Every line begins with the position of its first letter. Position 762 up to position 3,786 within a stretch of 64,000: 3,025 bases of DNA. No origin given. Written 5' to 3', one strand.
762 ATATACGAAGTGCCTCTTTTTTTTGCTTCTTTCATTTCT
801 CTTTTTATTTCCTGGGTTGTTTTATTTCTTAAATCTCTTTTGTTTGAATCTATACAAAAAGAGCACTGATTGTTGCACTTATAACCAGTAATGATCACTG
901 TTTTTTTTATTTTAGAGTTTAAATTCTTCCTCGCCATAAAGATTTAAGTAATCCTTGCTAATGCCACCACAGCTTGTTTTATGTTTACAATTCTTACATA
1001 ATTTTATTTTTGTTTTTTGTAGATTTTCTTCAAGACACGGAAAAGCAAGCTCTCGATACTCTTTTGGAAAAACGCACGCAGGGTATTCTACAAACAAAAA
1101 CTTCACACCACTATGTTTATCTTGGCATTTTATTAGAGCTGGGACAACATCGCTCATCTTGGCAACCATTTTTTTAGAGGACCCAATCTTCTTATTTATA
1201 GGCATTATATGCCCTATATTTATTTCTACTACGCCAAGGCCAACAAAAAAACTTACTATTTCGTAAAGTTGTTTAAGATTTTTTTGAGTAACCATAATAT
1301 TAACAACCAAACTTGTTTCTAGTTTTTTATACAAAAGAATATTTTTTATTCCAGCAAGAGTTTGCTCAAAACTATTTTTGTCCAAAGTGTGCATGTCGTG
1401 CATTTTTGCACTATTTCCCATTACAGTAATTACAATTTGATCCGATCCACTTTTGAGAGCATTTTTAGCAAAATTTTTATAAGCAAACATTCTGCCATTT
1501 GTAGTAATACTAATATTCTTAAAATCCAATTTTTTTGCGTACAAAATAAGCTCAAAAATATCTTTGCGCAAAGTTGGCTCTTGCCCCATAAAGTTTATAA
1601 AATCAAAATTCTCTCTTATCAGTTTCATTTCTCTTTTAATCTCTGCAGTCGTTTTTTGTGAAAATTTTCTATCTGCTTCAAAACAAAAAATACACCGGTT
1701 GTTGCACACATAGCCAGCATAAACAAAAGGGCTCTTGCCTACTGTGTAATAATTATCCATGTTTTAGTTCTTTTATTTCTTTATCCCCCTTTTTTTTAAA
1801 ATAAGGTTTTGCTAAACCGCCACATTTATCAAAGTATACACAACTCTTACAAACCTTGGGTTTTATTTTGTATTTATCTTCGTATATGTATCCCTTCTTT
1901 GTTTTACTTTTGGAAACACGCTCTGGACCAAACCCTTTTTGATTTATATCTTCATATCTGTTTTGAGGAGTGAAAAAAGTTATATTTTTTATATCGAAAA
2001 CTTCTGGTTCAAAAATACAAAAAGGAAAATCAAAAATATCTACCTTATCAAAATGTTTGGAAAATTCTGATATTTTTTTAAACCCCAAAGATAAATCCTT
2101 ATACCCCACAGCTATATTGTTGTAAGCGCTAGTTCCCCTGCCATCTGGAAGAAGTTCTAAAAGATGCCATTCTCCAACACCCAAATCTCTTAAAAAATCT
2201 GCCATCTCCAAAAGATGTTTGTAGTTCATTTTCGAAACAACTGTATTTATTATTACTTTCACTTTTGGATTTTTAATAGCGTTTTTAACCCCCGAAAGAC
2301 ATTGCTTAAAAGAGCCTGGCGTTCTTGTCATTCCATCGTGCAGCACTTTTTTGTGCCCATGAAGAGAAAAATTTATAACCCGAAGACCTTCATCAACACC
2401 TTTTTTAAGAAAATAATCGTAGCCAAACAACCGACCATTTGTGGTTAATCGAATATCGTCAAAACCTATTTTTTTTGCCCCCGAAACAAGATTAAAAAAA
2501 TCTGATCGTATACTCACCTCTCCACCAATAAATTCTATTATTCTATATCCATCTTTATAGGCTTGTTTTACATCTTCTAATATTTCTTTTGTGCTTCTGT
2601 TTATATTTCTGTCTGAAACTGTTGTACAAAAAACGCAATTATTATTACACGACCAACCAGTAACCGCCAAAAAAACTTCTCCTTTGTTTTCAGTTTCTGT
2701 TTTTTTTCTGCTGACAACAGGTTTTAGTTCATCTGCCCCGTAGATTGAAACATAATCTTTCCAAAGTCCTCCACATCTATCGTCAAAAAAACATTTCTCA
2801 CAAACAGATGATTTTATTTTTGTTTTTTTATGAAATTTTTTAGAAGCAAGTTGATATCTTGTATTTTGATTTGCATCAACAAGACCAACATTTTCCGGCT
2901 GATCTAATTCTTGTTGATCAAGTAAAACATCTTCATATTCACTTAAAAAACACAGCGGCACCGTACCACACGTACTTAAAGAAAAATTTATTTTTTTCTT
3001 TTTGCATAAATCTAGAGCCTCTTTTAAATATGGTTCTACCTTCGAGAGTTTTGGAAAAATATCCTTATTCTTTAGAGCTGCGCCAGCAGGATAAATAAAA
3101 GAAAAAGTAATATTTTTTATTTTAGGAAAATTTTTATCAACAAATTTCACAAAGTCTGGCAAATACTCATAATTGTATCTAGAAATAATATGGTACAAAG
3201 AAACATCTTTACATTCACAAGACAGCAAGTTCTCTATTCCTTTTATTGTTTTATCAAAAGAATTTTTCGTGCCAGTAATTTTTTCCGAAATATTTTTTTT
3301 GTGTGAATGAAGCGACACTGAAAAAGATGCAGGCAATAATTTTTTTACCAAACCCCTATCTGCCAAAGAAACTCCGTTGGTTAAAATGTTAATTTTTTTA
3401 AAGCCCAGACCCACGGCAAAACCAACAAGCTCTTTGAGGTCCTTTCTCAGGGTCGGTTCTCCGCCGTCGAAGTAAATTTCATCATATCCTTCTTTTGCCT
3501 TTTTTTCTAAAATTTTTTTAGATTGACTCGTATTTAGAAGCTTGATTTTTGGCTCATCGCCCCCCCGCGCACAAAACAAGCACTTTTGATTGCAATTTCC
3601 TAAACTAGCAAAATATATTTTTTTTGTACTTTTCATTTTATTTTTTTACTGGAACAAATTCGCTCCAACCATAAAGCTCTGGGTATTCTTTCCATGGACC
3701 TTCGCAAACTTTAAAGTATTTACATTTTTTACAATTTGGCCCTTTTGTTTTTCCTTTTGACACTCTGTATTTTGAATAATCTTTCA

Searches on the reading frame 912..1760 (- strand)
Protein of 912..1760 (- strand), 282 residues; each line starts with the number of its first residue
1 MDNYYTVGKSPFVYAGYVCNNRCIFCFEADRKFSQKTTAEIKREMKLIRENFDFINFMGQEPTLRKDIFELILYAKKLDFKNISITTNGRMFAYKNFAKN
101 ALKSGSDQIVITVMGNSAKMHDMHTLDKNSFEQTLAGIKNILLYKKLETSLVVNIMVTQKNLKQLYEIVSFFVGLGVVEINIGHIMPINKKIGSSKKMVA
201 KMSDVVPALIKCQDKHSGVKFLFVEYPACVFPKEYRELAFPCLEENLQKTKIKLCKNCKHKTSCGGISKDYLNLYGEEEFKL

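Call 24: search_protein_families(library=pfam, proteins=[window:912-1760:-], max_evalue=0.001)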
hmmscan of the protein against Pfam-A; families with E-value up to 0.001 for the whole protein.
window:912-1760:- (282 aa): 1 family
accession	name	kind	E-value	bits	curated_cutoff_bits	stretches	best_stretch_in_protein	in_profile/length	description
PF04055.27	Radical_SAM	-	3.3e-18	66.9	29.5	1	16-167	4-161/166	Radical SAM superfamily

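Call 25: search_protein_families(library=ncbifam, proteins=[window:912-1760:-], max_evalue=0.000001)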
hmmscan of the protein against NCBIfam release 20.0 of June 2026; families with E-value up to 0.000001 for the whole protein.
window:912-1760:- (282 aa): 29 families (the best 25 are shown)
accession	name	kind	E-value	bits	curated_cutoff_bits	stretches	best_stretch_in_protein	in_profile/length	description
NF038332.1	rSAM_rare_HxsC4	exception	2.5e-38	132.1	500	1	13-190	18-198/335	radical SAM protein HxsC4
TIGR03977.1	rSAM_pair_HxsC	equivalog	1.2e-29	103.2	267.9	1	16-267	32-288/292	His-Xaa-Ser system radical SAM maturase HxsC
TIGR04545.1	rSAM_ahbD_hemeb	equivalog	6.4e-19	68.6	500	1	18-272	9-258/339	heme b synthase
TIGR02668.1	moaA_archaeal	equivalog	6.5e-18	64.7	325.25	1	18-215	19-216/303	GTP 3',8-cyclase MoaA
NF001199.0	PRK00164.2-1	equivalog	7.1e-17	61.5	231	1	18-190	21-192/308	GTP 3',8-cyclase MoaA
TIGR04055.1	rSAM_NirJ2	equivalog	9.9e-17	61.4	500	1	18-199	9-188/326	putative heme d1 biosynthesis radical SAM protein NirJ2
TIGR04317.1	W_rSAM_matur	equivalog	3.1e-16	59.4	380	1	17-192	12-191/349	tungsten cofactor oxidoreductase radical SAM maturase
NF045574.1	sacti_mat_StsB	exception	1.6e-15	56.9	625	1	18-182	105-266/466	StsB family radical SAM/SPASM domain sactipeptide maturase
NF045646.2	rSAM_Se_TrsS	equivalog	1.3e-14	53.6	490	1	18-190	95-268/441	radical SAM (seleno)protein TrsS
TIGR04054.1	rSAM_NirJ1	equivalog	9e-14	50.9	650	1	17-172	44-197/387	putative heme d1 biosynthesis radical SAM protein NirJ1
NF045702.1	rSAM_GDGT_ether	equivalog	9.2e-14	50.9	450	1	19-172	96-253/486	tetraether lipid synthase Tes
TIGR03961.1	rSAM_PTO1314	hypoth_equivalog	1.6e-13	50.6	306.05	1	17-217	31-221/332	PTO1314 family radical SAM protein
TIGR02666.1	moaA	equivalog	3e-13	49.5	284.05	1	19-208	20-215/336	GTP 3',8-cyclase MoaA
NF050035.1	rSAM_WgK_link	exception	2.2e-12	46.7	650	1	16-213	16-210/367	radical SAM/SPASM peptide maturase WgkB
TIGR04053.2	TIGR04053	equivalog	2.7e-12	46.6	395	1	34-216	36-217/366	TIGR04053 family radical SAM/SPASM domain-containing protein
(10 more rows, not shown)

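Call 31: search_protein_families(library=padloc, proteins=[window:912-1760:-], max_evalue=0.001)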
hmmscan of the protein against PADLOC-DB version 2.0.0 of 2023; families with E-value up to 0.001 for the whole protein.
window:912-1760:- (282 aa): 3 families
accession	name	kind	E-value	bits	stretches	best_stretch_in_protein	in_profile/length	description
PDLC02903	pVip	-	5.7e-15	53.5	1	18-164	9-152/257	Viperins not associated with kinases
PDLC02904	pVip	-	5.3e-12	43.8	1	18-189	12-179/262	Viperins associated with kinases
PDLC02905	pVip-kinase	-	0.00044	17.6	1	18-99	191-278/474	Viperin-kinase fusion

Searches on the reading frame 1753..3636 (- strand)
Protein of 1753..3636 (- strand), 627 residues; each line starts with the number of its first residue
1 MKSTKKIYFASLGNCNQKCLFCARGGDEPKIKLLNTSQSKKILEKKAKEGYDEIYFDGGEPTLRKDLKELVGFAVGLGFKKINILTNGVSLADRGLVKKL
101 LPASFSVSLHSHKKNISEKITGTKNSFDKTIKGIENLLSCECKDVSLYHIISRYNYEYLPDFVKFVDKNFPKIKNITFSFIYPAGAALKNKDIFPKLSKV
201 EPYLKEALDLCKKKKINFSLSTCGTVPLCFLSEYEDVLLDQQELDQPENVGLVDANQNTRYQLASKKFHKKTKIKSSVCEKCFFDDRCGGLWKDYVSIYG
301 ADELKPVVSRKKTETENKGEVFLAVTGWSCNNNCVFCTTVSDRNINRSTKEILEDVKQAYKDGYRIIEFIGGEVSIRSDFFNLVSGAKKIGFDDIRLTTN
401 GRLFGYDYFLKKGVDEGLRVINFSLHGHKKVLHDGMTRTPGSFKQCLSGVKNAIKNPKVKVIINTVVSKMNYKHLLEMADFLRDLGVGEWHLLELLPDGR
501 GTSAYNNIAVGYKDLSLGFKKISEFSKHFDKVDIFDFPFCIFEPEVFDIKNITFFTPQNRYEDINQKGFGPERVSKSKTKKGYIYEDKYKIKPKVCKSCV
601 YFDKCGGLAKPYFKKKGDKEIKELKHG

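Call 24: search_protein_families(library=pfam, proteins=[window:1753-3636:-], max_evalue=0.001)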
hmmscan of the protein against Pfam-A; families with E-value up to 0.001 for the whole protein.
window:1753-3636:- (627 aa): 2 families
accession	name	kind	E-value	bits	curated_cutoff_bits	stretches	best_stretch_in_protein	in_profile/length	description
PF04055.27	Radical_SAM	-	1.3e-36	126.7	29.5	2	14-166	6-166/166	Radical SAM superfamily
PF13353.11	Fer4_12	-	4.3e-05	24.3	22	0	13-74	13-77/137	4Fe-4S single cluster domain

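Call 25: search_protein_families(library=ncbifam, proteins=[window:1753-3636:-], max_evalue=0.000001)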
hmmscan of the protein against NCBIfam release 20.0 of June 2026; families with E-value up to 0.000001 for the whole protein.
window:1753-3636:- (627 aa): 40 families (the best 25 are shown)
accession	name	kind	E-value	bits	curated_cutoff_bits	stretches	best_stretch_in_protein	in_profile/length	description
NF038332.1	rSAM_rare_HxsC4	exception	3.6e-69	233.5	500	2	320-622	14-333/335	radical SAM protein HxsC4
TIGR03977.1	rSAM_pair_HxsC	equivalog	1.3e-50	171.9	267.9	2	13-232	33-254/292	His-Xaa-Ser system radical SAM maturase HxsC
TIGR02668.1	moaA_archaeal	equivalog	2e-48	165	325.25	2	14-209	19-215/303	GTP 3',8-cyclase MoaA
NF001199.0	PRK00164.2-1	equivalog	6.3e-41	140.5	231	2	14-178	21-187/308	GTP 3',8-cyclase MoaA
TIGR02666.1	moaA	equivalog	4e-38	131.2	284.05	2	14-182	19-196/336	GTP 3',8-cyclase MoaA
TIGR04545.1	rSAM_ahbD_hemeb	equivalog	1.5e-37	129.8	500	2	327-507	7-187/339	heme b synthase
TIGR04055.1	rSAM_NirJ2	equivalog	9e-37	127.3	500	2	328-504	8-183/326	putative heme d1 biosynthesis radical SAM protein NirJ2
NF045574.1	sacti_mat_StsB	exception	3.7e-36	125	625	2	4-168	95-258/466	StsB family radical SAM/SPASM domain sactipeptide maturase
TIGR04053.2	TIGR04053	equivalog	7.4e-32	111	395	2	347-505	41-196/366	TIGR04053 family radical SAM/SPASM domain-containing protein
TIGR04546.1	rSAM_ahbC_deAc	equivalog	8.1e-31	107.2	650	2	14-174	48-209/390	12,18-didecarboxysiroheme deacetylase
TIGR04054.1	rSAM_NirJ1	equivalog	3.7e-30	104.8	650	2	11-218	42-243/387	putative heme d1 biosynthesis radical SAM protein NirJ1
NF045646.2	rSAM_Se_TrsS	equivalog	7.6e-29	100.5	490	2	14-179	95-264/441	radical SAM (seleno)protein TrsS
TIGR04303.1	GeoRSP_rSAM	equivalog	8.1e-28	97.9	400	2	6-194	6-190/325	GeoRSP system radical SAM/SPASM protein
TIGR04133.1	rSAM_w_lipo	hypoth_equivalog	9.4e-28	97.1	425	2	328-531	32-233/350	TIGR04133 family radical SAM/SPASM protein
TIGR04347.1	pseudo_SAM_Halo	equivalog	1.5e-26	93.6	525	2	12-166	45-199/390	TIGR04347 family pseudo-SAM/SPASM protein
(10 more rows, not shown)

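Call 31: search_protein_families(library=padloc, proteins=[window:1753-3636:-], max_evalue=0.001)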
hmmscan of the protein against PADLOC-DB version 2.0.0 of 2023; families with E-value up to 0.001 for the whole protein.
window:1753-3636:- (627 aa): 3 families
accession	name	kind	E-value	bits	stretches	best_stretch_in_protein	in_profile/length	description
PDLC02904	pVip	-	7.5e-36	122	2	12-171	10-167/262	Viperins associated with kinases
PDLC02903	pVip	-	1.3e-30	104.7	2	329-497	9-173/257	Viperins not associated with kinases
PDLC02905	pVip-kinase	-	1.1e-15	55.8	2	329-497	191-365/474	Viperin-kinase fusion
